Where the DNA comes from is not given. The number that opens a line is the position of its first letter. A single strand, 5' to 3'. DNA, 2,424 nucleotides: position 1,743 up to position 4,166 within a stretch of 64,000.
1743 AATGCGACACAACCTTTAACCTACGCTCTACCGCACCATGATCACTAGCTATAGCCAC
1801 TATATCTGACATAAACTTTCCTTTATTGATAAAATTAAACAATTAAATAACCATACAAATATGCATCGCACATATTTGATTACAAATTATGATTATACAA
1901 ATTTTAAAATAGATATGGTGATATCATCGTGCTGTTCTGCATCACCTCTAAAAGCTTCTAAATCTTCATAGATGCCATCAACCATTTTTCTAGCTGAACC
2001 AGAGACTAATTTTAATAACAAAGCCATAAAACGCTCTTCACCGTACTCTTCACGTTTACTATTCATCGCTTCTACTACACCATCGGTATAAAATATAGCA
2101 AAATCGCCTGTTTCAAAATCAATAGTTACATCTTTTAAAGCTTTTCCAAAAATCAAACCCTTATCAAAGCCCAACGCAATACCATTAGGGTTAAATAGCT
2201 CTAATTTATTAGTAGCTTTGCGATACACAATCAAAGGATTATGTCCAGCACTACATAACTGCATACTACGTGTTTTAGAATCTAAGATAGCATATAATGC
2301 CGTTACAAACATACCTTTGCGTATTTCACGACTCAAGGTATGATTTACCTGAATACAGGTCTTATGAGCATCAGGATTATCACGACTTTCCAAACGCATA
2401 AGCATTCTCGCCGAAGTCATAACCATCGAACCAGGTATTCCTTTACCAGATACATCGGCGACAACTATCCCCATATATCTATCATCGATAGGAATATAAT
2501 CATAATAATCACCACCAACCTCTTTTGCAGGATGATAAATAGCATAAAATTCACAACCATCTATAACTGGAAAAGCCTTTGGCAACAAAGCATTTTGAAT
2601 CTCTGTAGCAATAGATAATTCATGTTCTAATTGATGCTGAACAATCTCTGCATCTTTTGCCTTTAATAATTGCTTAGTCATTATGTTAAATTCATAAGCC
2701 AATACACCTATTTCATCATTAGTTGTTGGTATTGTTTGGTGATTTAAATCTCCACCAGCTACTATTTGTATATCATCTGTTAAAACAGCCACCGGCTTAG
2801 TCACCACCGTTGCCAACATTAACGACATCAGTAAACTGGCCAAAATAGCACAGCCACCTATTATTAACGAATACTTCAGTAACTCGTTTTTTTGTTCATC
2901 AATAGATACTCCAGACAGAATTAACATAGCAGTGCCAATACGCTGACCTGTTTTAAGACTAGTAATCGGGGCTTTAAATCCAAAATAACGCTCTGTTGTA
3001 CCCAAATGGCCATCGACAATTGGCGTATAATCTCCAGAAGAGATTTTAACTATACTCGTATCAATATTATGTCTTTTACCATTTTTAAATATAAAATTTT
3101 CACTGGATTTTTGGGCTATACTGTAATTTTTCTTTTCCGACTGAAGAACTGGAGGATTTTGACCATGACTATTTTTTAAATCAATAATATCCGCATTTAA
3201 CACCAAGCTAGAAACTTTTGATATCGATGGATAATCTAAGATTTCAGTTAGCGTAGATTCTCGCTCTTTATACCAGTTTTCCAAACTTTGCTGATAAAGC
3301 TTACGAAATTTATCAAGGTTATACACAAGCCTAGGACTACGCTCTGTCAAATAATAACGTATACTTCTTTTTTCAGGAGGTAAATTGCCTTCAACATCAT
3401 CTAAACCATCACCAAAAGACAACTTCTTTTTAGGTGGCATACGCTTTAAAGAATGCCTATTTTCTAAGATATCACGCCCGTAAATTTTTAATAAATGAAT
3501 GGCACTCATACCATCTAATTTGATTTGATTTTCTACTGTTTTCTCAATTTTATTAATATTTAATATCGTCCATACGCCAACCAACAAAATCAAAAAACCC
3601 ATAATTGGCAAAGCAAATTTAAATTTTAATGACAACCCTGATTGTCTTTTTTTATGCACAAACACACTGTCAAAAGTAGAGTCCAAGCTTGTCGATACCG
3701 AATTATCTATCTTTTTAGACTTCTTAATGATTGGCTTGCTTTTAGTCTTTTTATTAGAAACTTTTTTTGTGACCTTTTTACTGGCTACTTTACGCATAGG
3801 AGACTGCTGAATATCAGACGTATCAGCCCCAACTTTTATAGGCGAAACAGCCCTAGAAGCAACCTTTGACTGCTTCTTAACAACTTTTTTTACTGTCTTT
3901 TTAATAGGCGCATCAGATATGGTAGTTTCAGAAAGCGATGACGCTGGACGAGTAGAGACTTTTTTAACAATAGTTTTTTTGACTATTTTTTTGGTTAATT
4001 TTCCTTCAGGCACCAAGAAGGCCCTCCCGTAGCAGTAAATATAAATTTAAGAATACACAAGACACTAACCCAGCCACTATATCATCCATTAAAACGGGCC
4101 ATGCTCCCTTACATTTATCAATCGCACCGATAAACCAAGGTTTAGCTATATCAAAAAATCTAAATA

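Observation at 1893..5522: Transmembrane PP2C (SpoIIE/RsbU-like) phosphatase with a histone-H1-like lysine-rich tail, co-operonic with pgpA and an LPS heptosyltransferase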

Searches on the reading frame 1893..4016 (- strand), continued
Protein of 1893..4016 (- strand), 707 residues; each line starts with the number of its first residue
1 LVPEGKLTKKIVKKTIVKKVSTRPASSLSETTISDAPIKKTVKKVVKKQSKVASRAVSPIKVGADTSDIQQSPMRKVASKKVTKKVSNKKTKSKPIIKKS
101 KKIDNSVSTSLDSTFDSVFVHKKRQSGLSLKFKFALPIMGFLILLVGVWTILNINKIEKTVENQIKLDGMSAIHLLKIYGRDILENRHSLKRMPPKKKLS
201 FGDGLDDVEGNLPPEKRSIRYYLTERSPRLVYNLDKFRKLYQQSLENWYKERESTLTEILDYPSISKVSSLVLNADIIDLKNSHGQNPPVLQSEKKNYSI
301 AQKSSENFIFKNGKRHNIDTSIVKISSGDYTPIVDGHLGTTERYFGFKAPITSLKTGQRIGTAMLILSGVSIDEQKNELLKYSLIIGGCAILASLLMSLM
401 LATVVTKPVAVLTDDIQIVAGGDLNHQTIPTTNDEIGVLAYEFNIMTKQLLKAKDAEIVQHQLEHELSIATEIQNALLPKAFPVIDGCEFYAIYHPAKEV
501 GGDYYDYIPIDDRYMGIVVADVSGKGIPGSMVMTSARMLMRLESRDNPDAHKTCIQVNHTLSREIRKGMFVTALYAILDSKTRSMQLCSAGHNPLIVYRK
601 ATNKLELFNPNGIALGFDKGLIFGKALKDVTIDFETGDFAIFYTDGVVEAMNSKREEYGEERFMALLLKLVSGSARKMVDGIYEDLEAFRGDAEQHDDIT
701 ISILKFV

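Call 11: find_related_loci(query=A1, collection=genome_contigs, flank=10000)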
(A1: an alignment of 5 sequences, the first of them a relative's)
Query A1 (706 aa) in genome_contigs; peptide patterns used: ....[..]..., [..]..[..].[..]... (x = any residue, [..] = any of these).
599 stretches matched a pattern (row limit reached: there are more); 581 encode a relative of the query (tblastn E <= 1e-3); the best 80 are kept; 80 distinct loci.
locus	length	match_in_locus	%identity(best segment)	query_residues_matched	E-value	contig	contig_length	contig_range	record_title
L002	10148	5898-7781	36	63-704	8e-111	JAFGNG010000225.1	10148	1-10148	MAG: Planctomycetota bacterium isolate Zod_Metabat.533 k87_10004619, whole genome shotgun sequence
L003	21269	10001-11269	46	271-706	6e-110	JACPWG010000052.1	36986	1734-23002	MAG: Planctomycetota bacterium isolate NC_groundwater_805_Pr6_B-0.1um_69_24 kurt_kritikos_18_scaffold_23115, whole genom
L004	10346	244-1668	42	226-706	7e-109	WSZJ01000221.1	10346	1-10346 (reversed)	MAG: Planctomycetota bacterium isolate X3_MetaBAT.40 scaffold_3997, whole genome shotgun sequence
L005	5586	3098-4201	49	338-706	1e-108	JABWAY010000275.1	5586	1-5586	MAG: Candidatus Brocadiia bacterium isolate MAG_16 scaffold_18262, whole genome shotgun sequence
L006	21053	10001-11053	49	356-706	4e-107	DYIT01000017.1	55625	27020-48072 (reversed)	MAG TPA_asm: Candidatus Kuenenia stuttgartiensis isolate FI88_62_9 Afr_mines_FI88_250_length_55625_cov_3_473169, whole g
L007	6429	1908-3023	48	332-706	8e-106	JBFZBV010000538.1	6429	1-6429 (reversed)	MAG: Planctomycetota bacterium isolate PPR_0505 k121_951709, whole genome shotgun sequence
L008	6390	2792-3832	50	360-706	5e-105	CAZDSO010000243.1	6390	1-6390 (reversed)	MAG TPA_asm: uncultured Planctomycetia bacterium isolate binchicken_co334_470 genome assembly, contig: NODE_24042_length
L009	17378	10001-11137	48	322-706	2e-104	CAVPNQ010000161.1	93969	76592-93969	MAG: uncultured Planctomycetia bacterium isolate MFD10097.bin.2.14 genome assembly, contig: contig_4467, whole genome sh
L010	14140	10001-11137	47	322-706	2e-104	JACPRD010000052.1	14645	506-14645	MAG: Planctomycetota bacterium isolate NC_groundwater_670_Ag_B-0.1um_68_49 B_1_S1_Biohub_coassembly_k141_1170016, whole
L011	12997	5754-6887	47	322-706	6e-104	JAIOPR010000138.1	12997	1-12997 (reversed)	MAG: Planctomycetota bacterium isolate LakeFargette_0920_ALND_MAG_66_10 LacPavin_0920_ALND_scaffold_394759, whole genome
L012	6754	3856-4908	49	356-706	1e-103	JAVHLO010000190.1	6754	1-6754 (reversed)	MAG: Planctomycetota bacterium isolate Ess09-14 NODE_190_length_6754_cov_3.818779, whole genome shotgun sequence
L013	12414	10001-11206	44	309-700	4e-103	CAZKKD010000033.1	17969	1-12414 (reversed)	MAG TPA_asm: uncultured Planctomycetales bacterium isolate SRP252850_co1_248 genome assembly, contig: NODE_5696_length_1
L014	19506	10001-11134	45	332-706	6e-101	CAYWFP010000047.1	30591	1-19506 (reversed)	MAG TPA_asm: uncultured Planctomycetaceae bacterium isolate SRP141376_co4_221 genome assembly, contig: NODE_2693_length_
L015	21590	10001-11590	38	122-704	7e-101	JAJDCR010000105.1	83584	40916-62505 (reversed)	MAG: Planctomycetota bacterium isolate OFTM357 OFTM357_104, whole genome shotgun sequence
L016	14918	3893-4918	50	364-705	8e-100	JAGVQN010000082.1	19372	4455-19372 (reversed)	MAG: Candidatus Brocadiia bacterium isolate DeMMO3_52 c_000000081777, whole genome shotgun sequence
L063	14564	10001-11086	43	348-704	6e-82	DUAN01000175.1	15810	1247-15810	MAG TPA_asm: Planctomycetota bacterium isolate UWMA-0276 NODE_4910_length_15810_cov_0.472981, whole genome shotgun seque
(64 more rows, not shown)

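Call 20: search_protein_families(library=pfam, proteins=[L006:11057-11593:+, L006:11586-11942:+, L006:11597-12178:+, L013:11228-11692:+, L013:11696-12040:+, L002:7757-8293:+, L002:8223-8615:+, L063:6974-7624:+, L002:4272-5669:+], max_evalue=0.001)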
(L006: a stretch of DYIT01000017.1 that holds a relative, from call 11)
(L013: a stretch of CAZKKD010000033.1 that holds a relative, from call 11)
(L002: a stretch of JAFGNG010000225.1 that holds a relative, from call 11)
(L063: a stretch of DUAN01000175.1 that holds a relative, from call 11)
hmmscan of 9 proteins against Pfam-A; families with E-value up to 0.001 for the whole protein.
L006:11057-11593:+ (179 aa): 2 families
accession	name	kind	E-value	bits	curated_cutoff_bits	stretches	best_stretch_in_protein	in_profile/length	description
PF13581.12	HATPase_c_2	-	2.2e-27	96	27.4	1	36-162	2-127/127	Histidine kinase-like ATPase domain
PF02518.31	HATPase_c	-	6.6e-09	36.6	26.4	1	64-147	4-92/111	Histidine kinase-, DNA gyrase B-, and HSP90-like ATPase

L006:11586-11942:+ (119 aa): 2 families
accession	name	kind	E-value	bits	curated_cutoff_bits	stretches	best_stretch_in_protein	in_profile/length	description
PF01740.26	STAS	-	8.3e-18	64.5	22.6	1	11-113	3-106/106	STAS domain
PF13466.11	STAS_2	-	3e-08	34.2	29.2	1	21-100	1-79/80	STAS domain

L006:11597-12178:+ (194 aa): 0 families

L013:11228-11692:+ (155 aa): 2 families
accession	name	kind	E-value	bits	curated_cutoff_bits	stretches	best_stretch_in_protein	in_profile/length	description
PF13581.12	HATPase_c_2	-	8.2e-26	90.9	27.4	1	16-146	1-127/127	Histidine kinase-like ATPase domain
PF02518.31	HATPase_c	-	1.4e-06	29.1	26.4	1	45-129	4-86/111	Histidine kinase-, DNA gyrase B-, and HSP90-like ATPase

L013:11696-12040:+ (115 aa): 2 families
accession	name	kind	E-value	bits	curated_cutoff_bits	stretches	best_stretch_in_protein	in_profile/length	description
PF01740.26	STAS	-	6.1e-19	68.2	22.6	1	14-111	8-106/106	STAS domain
PF13466.11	STAS_2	-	3.7e-11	43.5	29.2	1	19-98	1-79/80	STAS domain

L002:7757-8293:+ (179 aa): 2 families
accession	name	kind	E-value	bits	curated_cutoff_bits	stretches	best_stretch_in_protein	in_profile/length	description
PF13581.12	HATPase_c_2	-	1.9e-22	80.1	27.4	1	27-157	1-127/127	Histidine kinase-like ATPase domain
PF02518.31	HATPase_c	-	1.4e-05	25.9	26.4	1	57-139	5-85/111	Histidine kinase-, DNA gyrase B-, and HSP90-like ATPase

L002:8223-8615:+ (131 aa): 2 families
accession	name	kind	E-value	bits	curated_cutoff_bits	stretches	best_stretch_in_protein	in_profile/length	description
PF01740.26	STAS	-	4.1e-17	62.3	22.6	1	25-123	7-106/106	STAS domain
PF13466.11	STAS_2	-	2.9e-08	34.2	29.2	1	31-110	1-79/80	STAS domain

L063:6974-7624:+ (217 aa): 1 family
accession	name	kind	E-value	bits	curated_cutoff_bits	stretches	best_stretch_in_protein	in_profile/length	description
PF01066.26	CDP-OH_P_transf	-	3.6e-33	115.5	22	1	17-197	2-152/152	CDP-alcohol phosphatidyltransferase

L002:4272-5669:+ (466 aa): 3 families
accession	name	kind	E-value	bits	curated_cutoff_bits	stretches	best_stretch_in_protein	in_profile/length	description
PF04055.27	Radical_SAM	-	1.1e-25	91.2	29.5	1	179-349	3-166/166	Radical SAM superfamily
PF00919.26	UPF0004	-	1.7e-23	82.9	27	1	31-130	1-98/98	Uncharacterized protein family UPF0004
PF18693.7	TRAM_2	-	1.2e-10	41.8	27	1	406-465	2-61/63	TRAM domain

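Call 26: list_cluster_members(proteins=[P0001, P0002])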
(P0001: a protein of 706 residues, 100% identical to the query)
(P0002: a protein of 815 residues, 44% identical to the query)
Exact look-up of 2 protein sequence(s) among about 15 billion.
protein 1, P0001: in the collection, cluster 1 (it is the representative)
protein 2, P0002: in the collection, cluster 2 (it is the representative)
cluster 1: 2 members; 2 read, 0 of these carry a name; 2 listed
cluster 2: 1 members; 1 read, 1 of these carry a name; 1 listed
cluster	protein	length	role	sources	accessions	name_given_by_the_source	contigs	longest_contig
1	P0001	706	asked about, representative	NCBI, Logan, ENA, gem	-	-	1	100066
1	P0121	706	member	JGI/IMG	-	-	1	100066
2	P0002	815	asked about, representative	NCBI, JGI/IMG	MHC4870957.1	MAG: SpoIIE family protein phosphatase [Planctomycetota bacterium] | serine phosphatase RsbU (regulator of sigma subunit)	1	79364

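Call 45: find_encoding_contigs(protein=P0002, flank=8000, max_places=1)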
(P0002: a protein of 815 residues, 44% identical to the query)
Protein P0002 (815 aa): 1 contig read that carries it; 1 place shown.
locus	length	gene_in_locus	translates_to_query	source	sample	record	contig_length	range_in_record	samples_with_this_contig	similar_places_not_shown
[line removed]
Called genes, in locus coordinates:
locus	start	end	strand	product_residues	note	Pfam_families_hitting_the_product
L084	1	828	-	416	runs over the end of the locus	PF00884:Sulfatase, PF16347:SGSH_C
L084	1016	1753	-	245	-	PF09339:HTH_IclR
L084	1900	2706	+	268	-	PF20434:BD-FAE, PF07859:Abhydrolase_3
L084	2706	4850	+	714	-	PF00580:UvrD-helicase, PF01443:Viral_helicase1 (faint), PF13245:AAA_19, PF13604:AAA_30 (weak), PF13361:UvrD_C, PF13538:UvrD_C_2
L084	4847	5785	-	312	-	PF01073:3Beta_HSD (weak), PF01370:Epimerase, PF02719:Polysacc_synt_2 (faint), PF04321:RmlD_sub_bind (weak), PF07993:NAD_binding_4 (faint), PF16363:GDP_Man_Dehyd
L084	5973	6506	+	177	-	-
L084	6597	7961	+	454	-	PF00919:UPF0004, PF04055:Radical_SAM, PF18693:TRAM_2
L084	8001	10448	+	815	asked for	PF00672:HAMP, PF07228:SpoIIE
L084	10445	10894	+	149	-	PF13581:HATPase_c_2, PF02518:HATPase_c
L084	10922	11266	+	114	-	PF01740:STAS, PF13466:STAS_2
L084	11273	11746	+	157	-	PF04463:2-thiour_desulf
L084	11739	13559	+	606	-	PF02518:HATPase_c (weak), PF13589:HATPase_c_3, PF01119:DNA_mis_repair, PF08676:MutL_C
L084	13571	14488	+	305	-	PF01715:IPPT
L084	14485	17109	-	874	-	PF16586:DUF5060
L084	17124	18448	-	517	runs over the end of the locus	PF02952:Fucose_iso_C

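Call 49: search_solved_structures(query=window:1893-4013:-, max_evalue=0.001, show_alignments=2)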
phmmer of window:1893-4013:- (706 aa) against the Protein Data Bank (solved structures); distinct sequences matched with E-value up to 0.001: 4.
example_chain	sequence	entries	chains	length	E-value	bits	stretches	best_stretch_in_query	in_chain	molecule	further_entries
3ke6_A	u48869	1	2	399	4.8e-12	48.3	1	480-681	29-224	Protein Rv1364c/MT1410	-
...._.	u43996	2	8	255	5.8e-09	38.1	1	462-652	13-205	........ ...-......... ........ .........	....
3eq2_A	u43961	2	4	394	1.1e-08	37.1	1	460-651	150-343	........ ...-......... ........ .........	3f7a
6k4e_A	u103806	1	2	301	1.2e-07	33.7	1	455-705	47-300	Putative serine phosphatase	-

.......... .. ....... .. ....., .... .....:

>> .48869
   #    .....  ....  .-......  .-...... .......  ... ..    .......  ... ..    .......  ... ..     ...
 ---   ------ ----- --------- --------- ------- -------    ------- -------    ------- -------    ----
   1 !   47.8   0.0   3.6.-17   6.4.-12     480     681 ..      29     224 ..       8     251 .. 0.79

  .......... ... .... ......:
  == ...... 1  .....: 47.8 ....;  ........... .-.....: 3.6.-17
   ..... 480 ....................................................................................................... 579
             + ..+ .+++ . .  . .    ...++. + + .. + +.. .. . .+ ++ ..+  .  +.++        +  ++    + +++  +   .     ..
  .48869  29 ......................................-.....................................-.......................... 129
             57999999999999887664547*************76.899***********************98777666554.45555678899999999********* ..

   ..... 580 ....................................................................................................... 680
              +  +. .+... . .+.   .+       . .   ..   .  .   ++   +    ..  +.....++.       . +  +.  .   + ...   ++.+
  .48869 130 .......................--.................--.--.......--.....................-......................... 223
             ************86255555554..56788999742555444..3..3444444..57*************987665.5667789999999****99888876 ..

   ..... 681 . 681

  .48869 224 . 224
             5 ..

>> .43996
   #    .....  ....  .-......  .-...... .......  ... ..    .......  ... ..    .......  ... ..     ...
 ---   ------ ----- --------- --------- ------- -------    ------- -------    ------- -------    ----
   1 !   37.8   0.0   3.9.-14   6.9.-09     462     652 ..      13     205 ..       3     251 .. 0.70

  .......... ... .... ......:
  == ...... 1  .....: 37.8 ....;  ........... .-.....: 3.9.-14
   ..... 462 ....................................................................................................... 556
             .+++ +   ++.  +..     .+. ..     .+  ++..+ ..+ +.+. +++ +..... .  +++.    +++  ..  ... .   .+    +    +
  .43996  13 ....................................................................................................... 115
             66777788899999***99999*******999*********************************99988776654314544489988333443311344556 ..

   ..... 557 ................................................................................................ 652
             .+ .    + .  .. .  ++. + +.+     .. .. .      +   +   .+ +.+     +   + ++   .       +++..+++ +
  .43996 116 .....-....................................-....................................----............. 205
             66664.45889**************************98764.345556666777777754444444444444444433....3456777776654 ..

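Call 58: search_protein_families(library=ncbifam, proteins=[window:1893-4013:-], max_evalue=0.001)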
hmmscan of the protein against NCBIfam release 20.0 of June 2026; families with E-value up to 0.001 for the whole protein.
window:1893-4013:- (706 aa): 12 families
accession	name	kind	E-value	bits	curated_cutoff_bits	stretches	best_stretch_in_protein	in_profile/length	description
NF038263.1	prot_phos_SiaA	equivalog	5.6e-17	61.5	700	1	383-702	311-654/658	biofilm regulation protein phosphatase SiaA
NF033092.0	HK_WalK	equivalog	5.6e-12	45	725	1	269-455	70-252/594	cell wall metabolism sensor histidine kinase WalK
NF045505.1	RR_RssB_Pseudo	equivalog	1.4e-11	44.1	700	1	459-703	149-389/394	two-component system response regulator RssB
NF012163.2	BaeS_SmeS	equivalog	2.3e-09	36.7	500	1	379-453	163-237/457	sensor histidine kinase efflux regulator BaeS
NF053592.1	HK_near_YfiR_like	equivalog_domain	7.8e-08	32.1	194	1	354-448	126-220/223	sensor histidine kinase, YfiR-like protein-associated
NF007837.0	PRK10549.1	equivalog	1.5e-07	30.5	603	1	370-455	157-239/466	envelope stress sensor histidine kinase BaeS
NF041210.1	his_kin_PieS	equivalog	3e-05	23.2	850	1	367-457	153-243/474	two component system sensor histidine kinase PieS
NF047496.1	HK_LIC11548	equivalog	3.2e-05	22.9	750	1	389-476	284-375/589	LIC_11548 family sensor histidine kinase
NF040691.1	MtrAB_MtrB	equivalog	3.5e-05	23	450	1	363-449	170-257/507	MtrAB system histidine kinase MtrB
NF038389.1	ArsS_fam_HK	equivalog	5.4e-05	22.8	250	1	370-455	119-205/403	ArsS family sensor histidine kinase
NF058645.1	MCPCtpMPsAe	equivalog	6.2e-05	21.9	900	1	370-448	195-275/558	methyl-accepting chemotaxis protein CtpM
NF012226.0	AdeS_HK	equivalog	0.00017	20.9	500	1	384-469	64-152/353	two-component sensor histidine kinase AdeS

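Call 74: search_protein_representatives(protein=window:1893-4013:-)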
Query: 706 residues. Proteins with E-value up to 0.001 (for the whole library): 92423; up to 1e-10: 54389; up to 1e-30: 9597. The best 150 are listed.
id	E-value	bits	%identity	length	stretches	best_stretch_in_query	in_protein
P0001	0.0e+00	1553.8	100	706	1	1-706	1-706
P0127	1.7e-106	373.6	46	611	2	322-705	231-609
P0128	2.8e-105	369.5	46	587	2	346-702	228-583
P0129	5.9e-105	368.5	40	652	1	121-701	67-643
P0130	2.1e-104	366.7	51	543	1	359-704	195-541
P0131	3.0e-104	366.2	44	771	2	359-700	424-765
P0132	9.0e-103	361.3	44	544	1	310-704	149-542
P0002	2.8e-101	356.4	37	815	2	315-700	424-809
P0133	3.2e-101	356.2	44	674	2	345-703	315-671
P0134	6.5e-101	355.1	45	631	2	342-705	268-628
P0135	2.9e-100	353.0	46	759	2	350-704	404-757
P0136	2.3e-99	350.0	41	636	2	341-704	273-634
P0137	1.1e-98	347.8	42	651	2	317-704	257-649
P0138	1.1e-98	347.8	33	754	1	73-703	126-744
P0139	2.1e-98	346.8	48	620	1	362-704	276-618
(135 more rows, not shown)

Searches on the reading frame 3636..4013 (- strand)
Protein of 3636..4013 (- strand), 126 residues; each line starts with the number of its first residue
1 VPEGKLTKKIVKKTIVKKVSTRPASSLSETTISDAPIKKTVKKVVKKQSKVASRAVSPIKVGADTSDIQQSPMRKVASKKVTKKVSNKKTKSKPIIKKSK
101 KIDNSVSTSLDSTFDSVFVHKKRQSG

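Call 57: search_protein_families(library=pfam, proteins=[window:3636-4013:-], max_evalue=10)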
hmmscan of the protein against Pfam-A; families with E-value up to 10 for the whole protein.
seq(126 aa): 0 families
